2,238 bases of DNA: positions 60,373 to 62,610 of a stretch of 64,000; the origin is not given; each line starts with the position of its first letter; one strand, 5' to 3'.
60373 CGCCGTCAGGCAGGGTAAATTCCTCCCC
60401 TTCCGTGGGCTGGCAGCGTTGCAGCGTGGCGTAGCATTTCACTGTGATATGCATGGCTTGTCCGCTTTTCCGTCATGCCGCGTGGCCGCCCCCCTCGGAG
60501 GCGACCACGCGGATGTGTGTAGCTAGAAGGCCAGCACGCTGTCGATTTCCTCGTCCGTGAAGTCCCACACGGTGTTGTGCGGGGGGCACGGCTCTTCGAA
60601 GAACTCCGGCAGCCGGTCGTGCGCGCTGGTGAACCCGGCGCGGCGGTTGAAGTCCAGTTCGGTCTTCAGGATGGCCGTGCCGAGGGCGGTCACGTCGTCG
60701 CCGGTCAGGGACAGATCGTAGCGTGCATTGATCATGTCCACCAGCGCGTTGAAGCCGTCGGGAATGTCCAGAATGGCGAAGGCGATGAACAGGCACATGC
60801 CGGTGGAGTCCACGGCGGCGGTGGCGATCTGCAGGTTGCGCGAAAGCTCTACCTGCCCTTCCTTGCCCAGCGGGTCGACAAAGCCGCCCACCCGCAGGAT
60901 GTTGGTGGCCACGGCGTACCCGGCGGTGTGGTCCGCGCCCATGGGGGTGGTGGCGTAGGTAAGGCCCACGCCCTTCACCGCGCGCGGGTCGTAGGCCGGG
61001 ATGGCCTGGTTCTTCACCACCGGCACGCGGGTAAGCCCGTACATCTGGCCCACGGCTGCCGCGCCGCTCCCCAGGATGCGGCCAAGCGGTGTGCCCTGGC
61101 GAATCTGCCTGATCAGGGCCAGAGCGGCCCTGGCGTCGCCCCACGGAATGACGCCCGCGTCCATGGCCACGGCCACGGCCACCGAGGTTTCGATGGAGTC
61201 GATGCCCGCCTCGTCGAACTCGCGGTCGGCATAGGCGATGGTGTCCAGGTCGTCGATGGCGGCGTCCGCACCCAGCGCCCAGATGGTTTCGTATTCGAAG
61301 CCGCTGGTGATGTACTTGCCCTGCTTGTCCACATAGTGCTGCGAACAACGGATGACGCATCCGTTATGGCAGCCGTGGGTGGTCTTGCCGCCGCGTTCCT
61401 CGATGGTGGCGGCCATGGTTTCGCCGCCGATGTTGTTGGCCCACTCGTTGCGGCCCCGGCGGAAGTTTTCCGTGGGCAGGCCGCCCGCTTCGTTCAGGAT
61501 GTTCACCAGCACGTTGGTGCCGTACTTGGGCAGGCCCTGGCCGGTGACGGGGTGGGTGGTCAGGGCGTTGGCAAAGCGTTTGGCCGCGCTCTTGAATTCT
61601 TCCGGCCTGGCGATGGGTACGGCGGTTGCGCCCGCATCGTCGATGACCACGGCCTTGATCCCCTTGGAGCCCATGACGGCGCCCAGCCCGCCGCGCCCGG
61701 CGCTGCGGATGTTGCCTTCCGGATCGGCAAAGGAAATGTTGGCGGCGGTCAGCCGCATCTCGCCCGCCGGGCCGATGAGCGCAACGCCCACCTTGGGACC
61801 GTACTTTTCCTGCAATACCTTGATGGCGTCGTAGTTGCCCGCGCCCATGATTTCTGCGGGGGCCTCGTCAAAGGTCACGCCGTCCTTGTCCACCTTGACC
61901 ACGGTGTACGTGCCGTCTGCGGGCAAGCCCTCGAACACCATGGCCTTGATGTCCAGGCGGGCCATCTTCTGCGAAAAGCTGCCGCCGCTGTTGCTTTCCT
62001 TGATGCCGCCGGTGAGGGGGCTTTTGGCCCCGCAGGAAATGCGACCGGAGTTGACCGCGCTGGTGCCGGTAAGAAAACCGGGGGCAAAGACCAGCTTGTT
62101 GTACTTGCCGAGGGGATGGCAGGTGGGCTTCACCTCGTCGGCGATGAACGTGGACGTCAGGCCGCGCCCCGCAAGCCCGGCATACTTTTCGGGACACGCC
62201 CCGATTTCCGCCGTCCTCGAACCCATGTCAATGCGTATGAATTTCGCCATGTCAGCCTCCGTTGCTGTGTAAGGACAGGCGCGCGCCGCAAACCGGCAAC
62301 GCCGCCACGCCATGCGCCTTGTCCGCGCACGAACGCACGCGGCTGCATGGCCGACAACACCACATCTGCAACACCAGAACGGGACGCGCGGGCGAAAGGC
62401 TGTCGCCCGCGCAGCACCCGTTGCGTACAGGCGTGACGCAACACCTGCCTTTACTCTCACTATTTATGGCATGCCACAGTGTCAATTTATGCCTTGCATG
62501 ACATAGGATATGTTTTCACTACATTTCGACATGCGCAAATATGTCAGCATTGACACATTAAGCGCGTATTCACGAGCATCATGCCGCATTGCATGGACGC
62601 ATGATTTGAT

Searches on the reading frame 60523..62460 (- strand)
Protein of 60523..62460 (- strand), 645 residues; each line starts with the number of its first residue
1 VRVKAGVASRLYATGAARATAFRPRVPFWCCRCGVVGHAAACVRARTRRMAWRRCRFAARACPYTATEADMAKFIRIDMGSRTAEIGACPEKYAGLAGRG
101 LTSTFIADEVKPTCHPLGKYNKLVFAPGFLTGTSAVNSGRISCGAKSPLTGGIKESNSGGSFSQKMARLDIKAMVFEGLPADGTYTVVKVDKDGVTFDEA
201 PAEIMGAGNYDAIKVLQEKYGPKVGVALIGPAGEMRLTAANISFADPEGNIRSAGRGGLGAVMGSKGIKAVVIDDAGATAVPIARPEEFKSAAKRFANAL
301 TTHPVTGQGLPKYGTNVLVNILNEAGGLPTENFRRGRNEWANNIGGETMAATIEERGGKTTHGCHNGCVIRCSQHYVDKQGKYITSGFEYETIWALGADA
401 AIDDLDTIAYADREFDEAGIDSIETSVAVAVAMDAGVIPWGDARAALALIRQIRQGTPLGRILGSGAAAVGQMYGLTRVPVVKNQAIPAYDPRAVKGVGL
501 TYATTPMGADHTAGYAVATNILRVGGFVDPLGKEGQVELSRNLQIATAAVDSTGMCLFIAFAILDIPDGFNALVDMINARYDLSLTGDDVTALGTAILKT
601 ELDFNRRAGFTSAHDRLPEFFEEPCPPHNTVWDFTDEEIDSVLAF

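Call 55: search_protein_families(library=pfam, proteins=[window:60523-62460:-], max_evalue=0.00001)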
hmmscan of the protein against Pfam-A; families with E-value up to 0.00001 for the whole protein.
window:60523-62460:- (645 aa): 2 families
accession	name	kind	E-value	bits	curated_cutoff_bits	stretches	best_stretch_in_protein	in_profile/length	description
PF01314.23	AFOR_C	-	7.1e-72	243.1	27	1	293-626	3-345/385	Aldehyde ferredoxin oxidoreductase, domains 2 & 3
PF02730.20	AFOR_N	-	1.2e-58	198.6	29.8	1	73-275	2-198/199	Aldehyde ferredoxin oxidoreductase, N-terminal domain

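Call 57: search_protein_families(library=ncbifam, proteins=[window:60523-62460:-], max_evalue=1e-20)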
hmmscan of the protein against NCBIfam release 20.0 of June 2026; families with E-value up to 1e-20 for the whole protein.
window:60523-62460:- (645 aa): 1 family
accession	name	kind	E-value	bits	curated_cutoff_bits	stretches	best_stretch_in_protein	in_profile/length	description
NF007354.0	PRK09849.1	equivalog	2.3e-26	92.6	868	1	73-293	11-223/703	aldehyde ferredoxin oxidoreductase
